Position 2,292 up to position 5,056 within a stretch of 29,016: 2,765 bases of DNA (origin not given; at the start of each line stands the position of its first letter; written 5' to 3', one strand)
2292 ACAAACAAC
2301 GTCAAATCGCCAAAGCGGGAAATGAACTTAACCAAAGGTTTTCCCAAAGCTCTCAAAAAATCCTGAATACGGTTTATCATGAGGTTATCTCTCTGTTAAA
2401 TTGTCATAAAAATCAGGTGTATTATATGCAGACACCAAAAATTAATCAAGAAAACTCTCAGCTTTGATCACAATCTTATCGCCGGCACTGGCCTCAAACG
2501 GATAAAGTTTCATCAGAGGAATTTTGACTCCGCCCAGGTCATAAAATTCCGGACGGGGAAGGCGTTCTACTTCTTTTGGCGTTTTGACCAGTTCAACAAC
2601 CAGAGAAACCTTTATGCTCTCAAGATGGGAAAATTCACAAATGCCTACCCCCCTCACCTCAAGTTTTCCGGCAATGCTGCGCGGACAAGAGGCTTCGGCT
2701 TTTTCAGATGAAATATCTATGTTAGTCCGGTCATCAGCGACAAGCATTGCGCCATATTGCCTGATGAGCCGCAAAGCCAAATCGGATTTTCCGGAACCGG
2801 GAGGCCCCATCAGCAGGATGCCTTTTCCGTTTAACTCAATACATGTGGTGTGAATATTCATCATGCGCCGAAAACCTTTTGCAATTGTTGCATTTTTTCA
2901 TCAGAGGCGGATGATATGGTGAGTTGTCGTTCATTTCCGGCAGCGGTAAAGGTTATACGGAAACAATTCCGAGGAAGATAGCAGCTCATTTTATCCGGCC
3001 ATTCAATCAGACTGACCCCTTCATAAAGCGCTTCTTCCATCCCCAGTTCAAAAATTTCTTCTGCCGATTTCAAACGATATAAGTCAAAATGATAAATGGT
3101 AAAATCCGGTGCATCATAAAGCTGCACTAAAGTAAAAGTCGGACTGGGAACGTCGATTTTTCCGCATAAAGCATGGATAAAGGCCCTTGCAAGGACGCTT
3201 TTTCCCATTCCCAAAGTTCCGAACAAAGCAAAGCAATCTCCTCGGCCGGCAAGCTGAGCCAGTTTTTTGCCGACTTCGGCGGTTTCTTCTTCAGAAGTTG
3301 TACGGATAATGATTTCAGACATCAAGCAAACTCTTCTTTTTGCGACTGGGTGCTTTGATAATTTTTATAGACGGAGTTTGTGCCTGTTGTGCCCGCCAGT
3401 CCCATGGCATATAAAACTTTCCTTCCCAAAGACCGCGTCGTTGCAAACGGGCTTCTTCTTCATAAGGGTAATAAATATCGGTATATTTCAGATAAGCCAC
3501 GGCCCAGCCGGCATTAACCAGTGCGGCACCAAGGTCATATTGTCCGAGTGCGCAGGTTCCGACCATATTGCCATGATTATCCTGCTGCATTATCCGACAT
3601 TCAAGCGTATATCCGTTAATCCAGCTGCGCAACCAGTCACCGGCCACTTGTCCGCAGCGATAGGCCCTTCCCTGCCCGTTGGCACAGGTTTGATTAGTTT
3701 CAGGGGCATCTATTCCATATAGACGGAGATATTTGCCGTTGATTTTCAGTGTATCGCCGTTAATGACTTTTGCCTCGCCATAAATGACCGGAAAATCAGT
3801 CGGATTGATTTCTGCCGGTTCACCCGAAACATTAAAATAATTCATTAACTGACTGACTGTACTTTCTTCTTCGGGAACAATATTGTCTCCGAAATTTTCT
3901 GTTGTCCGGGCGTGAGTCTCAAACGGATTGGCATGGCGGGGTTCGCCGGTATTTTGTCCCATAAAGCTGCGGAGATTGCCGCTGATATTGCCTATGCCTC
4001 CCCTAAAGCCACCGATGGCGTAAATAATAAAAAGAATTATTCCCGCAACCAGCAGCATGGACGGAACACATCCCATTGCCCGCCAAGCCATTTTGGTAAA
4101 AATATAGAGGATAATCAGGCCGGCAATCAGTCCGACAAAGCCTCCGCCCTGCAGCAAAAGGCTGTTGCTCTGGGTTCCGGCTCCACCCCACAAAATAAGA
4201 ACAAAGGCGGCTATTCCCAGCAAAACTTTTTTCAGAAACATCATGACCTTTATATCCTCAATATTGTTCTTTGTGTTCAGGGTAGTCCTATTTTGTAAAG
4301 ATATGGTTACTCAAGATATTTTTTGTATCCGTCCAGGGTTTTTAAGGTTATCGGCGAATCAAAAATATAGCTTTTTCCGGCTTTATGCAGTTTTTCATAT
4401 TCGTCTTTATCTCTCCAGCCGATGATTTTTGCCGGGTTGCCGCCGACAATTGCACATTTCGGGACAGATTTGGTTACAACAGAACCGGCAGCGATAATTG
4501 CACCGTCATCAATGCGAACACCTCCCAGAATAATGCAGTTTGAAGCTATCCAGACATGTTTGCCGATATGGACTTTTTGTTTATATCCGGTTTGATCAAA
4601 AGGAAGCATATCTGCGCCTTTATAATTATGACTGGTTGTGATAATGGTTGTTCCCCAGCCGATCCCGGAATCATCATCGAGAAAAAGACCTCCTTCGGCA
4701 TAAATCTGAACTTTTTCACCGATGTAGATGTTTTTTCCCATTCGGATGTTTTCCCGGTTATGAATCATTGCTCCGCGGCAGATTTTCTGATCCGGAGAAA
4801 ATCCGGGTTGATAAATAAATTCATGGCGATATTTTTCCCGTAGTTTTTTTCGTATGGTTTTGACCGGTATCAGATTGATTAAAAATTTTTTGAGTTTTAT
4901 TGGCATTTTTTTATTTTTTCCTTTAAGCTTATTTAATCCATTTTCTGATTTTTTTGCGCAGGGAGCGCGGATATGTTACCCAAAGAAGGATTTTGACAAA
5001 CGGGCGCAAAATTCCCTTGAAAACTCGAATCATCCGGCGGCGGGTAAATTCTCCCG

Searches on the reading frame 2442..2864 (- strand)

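Call 68: search_protein_families(library=pfam, proteins=[window:2442-2864:-], max_evalue=0.001)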
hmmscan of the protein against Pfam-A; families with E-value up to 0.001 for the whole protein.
window:2442-2864:- (140 aa): 2 families
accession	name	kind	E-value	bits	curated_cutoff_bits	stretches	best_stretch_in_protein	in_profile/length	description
PF07475.17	Hpr_kinase_C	-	3.6e-19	69.4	33.3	1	3-120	8-135/171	HPr Serine kinase C-terminal domain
PF13671.12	AAA_33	-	0.00023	21.9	27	1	16-46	2-32/143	AAA domain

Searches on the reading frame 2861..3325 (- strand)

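Call 68: search_protein_families(library=pfam, proteins=[window:2861-3325:-], max_evalue=0.001)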
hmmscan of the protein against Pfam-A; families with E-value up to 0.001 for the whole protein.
window:2861-3325:- (154 aa): 1 family
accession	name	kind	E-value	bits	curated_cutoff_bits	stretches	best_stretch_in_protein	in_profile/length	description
PF02367.23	TsaE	-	9.4e-35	119.8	26.6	1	10-133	2-126/128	Threonylcarbamoyl adenosine biosynthesis protein TsaE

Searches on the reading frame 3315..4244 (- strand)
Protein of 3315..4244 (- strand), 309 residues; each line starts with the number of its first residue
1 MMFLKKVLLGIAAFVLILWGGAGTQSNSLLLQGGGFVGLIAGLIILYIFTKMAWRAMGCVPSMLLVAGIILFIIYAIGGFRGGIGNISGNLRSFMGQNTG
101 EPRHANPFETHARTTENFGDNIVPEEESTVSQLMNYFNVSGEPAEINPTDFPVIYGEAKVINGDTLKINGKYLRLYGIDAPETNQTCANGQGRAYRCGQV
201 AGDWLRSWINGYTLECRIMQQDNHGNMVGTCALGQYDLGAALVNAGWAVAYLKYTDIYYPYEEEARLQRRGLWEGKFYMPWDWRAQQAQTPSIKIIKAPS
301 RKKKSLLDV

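Call 68: search_protein_families(library=pfam, proteins=[window:3315-4244:-], max_evalue=0.001)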
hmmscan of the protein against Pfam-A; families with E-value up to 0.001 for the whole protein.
window:3315-4244:- (309 aa): 1 family
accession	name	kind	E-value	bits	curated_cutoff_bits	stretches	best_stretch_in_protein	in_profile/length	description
PF00565.23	SNase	-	3.5e-12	47.1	21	1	173-274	2-106/107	Staphylococcal nuclease homologue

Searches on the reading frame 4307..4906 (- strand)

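Call 68: search_protein_families(library=pfam, proteins=[window:4307-4906:-], max_evalue=0.001)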
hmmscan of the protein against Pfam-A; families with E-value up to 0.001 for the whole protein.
window:4307-4906:- (199 aa): 2 families
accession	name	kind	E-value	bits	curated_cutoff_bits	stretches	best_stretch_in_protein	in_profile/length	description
PF00132.30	Hexapep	-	2e-09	37.2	27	1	112-146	2-36/36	Bacterial transferase hexapeptide (six repeats)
PF14602.12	Hexapep_2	-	5.7e-06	26.4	27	1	112-146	2-34/34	Hexapeptide repeat of succinyl-transferase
